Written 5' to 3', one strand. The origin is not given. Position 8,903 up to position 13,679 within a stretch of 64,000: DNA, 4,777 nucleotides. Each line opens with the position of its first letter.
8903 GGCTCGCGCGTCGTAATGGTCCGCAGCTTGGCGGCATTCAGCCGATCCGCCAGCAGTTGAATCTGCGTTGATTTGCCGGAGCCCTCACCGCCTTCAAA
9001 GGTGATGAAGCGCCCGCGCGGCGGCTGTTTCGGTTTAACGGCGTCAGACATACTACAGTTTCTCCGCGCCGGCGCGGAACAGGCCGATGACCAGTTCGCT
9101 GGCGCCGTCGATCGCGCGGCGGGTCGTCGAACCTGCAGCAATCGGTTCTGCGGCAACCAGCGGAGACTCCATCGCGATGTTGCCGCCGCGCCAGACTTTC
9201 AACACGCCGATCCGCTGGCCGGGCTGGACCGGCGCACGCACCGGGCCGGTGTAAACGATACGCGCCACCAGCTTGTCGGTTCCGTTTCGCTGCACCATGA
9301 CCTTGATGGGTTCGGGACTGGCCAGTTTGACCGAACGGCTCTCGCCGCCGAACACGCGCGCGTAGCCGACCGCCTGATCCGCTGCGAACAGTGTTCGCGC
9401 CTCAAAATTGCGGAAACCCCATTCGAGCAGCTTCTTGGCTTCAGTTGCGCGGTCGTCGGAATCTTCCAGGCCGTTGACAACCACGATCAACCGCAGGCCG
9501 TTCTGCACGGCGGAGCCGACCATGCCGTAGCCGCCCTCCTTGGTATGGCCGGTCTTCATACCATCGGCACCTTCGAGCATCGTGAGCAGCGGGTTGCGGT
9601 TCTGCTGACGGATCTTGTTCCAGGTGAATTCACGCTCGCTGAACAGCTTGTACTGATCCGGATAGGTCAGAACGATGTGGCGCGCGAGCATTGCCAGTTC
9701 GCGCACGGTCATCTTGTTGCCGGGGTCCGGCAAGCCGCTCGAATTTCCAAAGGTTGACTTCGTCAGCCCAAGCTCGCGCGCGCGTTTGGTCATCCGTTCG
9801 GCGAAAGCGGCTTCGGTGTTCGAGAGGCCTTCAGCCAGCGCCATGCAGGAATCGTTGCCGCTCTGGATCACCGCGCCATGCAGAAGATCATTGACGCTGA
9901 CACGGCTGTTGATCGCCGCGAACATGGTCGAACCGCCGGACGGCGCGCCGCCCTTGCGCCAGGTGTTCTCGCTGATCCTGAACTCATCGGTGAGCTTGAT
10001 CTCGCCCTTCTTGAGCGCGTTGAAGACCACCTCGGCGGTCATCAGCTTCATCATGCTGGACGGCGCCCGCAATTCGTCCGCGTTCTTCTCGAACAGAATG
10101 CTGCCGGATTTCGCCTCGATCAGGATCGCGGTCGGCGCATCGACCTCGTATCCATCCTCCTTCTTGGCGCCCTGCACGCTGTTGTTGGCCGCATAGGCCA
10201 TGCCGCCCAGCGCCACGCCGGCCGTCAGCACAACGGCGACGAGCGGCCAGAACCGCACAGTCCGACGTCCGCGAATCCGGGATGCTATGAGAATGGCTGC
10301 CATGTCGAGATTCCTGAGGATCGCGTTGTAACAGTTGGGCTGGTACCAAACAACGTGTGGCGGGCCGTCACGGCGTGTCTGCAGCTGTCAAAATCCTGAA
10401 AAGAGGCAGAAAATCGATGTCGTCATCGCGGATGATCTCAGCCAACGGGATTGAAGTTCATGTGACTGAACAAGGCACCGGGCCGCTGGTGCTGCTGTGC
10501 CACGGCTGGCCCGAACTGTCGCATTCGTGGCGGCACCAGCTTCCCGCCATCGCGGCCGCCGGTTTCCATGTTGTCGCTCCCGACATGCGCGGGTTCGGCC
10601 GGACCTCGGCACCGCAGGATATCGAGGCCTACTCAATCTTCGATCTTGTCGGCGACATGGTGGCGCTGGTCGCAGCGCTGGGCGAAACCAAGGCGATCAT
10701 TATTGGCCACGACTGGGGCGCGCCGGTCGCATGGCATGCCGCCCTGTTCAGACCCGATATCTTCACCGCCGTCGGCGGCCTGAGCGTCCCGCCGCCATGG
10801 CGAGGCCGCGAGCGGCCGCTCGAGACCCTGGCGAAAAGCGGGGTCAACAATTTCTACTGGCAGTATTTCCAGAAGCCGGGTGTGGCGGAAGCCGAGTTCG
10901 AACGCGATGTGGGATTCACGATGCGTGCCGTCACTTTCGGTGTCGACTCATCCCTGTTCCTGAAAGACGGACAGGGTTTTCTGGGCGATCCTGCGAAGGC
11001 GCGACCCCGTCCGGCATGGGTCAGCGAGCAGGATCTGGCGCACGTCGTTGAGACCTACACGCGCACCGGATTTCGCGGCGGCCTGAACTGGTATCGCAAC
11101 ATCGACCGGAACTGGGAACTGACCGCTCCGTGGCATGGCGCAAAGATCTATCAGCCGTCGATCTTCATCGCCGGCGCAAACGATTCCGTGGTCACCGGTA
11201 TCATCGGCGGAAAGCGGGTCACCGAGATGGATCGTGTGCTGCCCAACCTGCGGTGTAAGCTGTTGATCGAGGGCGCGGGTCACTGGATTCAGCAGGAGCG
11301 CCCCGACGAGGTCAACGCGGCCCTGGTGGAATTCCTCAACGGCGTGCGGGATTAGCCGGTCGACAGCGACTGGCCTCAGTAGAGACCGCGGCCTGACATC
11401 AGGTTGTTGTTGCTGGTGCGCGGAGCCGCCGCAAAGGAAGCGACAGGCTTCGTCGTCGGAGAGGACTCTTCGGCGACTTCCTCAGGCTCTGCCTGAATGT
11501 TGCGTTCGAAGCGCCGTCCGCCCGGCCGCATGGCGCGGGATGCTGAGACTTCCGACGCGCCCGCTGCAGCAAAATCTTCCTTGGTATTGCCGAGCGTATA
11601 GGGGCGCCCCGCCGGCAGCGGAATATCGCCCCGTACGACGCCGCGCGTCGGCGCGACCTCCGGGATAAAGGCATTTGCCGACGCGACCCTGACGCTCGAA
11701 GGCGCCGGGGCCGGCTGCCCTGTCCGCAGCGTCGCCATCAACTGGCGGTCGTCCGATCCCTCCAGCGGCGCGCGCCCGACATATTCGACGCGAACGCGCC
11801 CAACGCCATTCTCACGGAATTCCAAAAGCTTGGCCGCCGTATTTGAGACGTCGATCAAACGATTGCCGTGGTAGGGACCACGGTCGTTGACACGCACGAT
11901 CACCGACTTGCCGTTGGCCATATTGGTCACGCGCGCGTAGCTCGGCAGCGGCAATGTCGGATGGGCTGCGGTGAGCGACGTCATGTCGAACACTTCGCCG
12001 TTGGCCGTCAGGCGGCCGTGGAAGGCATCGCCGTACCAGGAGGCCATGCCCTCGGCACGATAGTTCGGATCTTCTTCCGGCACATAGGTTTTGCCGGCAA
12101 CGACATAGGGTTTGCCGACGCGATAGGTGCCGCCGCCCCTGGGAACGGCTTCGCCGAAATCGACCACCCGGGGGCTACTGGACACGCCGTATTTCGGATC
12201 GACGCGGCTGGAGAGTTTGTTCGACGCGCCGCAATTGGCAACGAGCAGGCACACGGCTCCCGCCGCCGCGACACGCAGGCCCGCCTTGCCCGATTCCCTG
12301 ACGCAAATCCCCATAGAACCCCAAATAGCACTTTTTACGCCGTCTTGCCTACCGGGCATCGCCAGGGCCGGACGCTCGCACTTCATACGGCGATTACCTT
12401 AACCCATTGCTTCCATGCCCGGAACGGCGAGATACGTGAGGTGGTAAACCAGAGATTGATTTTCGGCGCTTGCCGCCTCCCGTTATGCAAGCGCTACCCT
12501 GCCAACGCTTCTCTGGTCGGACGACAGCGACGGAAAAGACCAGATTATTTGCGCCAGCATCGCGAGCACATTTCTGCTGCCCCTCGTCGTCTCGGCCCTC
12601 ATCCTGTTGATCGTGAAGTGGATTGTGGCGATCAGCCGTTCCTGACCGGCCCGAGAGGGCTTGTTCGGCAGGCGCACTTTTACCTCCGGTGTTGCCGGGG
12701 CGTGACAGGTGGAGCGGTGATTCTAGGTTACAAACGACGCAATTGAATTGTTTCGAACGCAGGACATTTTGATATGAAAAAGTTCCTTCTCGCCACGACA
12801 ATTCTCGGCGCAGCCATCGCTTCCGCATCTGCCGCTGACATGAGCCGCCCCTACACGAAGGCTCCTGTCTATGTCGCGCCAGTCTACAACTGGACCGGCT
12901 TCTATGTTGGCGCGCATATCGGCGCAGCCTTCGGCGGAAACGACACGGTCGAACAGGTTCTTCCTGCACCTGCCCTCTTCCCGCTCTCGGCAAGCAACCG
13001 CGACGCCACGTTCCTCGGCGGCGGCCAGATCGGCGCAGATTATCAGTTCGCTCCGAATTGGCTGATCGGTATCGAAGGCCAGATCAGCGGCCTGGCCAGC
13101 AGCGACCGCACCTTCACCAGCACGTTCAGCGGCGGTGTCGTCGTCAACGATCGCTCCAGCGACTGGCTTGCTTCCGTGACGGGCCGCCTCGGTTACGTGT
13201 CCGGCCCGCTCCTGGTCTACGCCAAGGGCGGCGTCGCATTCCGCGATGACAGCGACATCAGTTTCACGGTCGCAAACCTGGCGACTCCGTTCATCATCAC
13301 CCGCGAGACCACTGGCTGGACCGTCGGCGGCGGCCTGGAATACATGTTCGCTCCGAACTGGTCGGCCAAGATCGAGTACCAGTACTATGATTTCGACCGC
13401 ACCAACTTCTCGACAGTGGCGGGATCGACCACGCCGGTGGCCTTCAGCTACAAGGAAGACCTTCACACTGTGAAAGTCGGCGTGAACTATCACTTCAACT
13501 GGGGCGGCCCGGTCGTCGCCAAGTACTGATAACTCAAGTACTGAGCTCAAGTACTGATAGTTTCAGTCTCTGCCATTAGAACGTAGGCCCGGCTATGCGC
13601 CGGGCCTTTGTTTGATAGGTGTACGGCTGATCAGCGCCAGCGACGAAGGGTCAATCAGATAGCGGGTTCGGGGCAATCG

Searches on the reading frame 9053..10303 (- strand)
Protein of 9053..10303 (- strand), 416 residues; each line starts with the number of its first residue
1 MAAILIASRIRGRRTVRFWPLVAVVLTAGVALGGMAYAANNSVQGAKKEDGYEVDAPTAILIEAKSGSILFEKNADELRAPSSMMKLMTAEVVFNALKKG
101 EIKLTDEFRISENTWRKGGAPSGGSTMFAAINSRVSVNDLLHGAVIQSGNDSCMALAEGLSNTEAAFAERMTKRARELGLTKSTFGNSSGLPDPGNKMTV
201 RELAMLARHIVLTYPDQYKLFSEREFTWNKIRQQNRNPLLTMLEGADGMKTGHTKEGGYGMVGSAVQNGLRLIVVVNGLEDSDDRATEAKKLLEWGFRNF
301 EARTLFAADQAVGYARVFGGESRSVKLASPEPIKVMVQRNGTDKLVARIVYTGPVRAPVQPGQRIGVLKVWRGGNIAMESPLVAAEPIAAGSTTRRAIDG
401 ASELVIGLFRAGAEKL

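Call 25: search_protein_families(library=pfam, proteins=[window:9053-10303:-], max_evalue=0.001)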
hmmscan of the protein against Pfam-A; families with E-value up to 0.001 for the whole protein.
window:9053-10303:- (416 aa): 3 families
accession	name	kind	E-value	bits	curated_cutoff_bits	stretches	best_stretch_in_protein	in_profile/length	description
PF00768.25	Peptidase_S11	-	7.5e-66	222.4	27.6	1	50-277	8-235/239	D-alanyl-D-alanine carboxypeptidase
PF07943.18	PBP5_C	-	5.3e-20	71.8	21.2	1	300-388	1-89/91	Penicillin-binding protein 5, C-terminal domain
PF13354.11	Beta-lactamase2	-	5.2e-10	39.5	22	1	71-211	13-147/214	Beta-lactamase enzyme family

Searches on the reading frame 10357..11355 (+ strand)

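Call 25: search_protein_families(library=pfam, proteins=[window:10357-11355:+], max_evalue=0.001)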
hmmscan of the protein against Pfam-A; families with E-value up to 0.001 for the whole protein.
window:10357-11355:+ (332 aa): 4 families
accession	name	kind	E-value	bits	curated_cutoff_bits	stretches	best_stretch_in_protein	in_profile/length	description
PF00561.26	Abhydrolase_1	-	9.2e-30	104.5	25.8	1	43-316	1-245/245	alpha/beta hydrolase fold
PF12697.13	Abhydrolase_6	-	3.6e-22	80.5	26.3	1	45-322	1-217/217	Alpha/beta hydrolase family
PF12146.15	Hydrolase_4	-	7.3e-11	42.3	27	1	44-137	6-102/239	Serine aminopeptidase, S33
PF07224.18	Chlorophyllase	-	2e-05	24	26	1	35-100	35-101/301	Chlorophyllase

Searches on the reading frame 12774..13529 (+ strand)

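Call 24: search_protein_families(library=pfam, proteins=[window:12774-13529:+], max_evalue=0.001)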
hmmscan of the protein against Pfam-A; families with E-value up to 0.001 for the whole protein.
window:12774-13529:+ (251 aa): 4 families
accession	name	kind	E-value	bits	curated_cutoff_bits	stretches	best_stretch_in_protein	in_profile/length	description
PF13505.12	OMP_b-brl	-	2.3e-17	64.2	28.7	1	13-241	6-175/175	Outer membrane protein beta-barrel domain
PF01389.23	OmpA_membrane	-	2.9e-08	34.1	21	1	133-242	77-177/180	OmpA-like transmembrane domain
PF03797.25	Autotransporter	-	0.00027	21.2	26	1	38-203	75-255/255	Autotransporter beta-domain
PF02530.20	Porin_2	-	0.00088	19.2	22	0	175-222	299-346/357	Porin subfamily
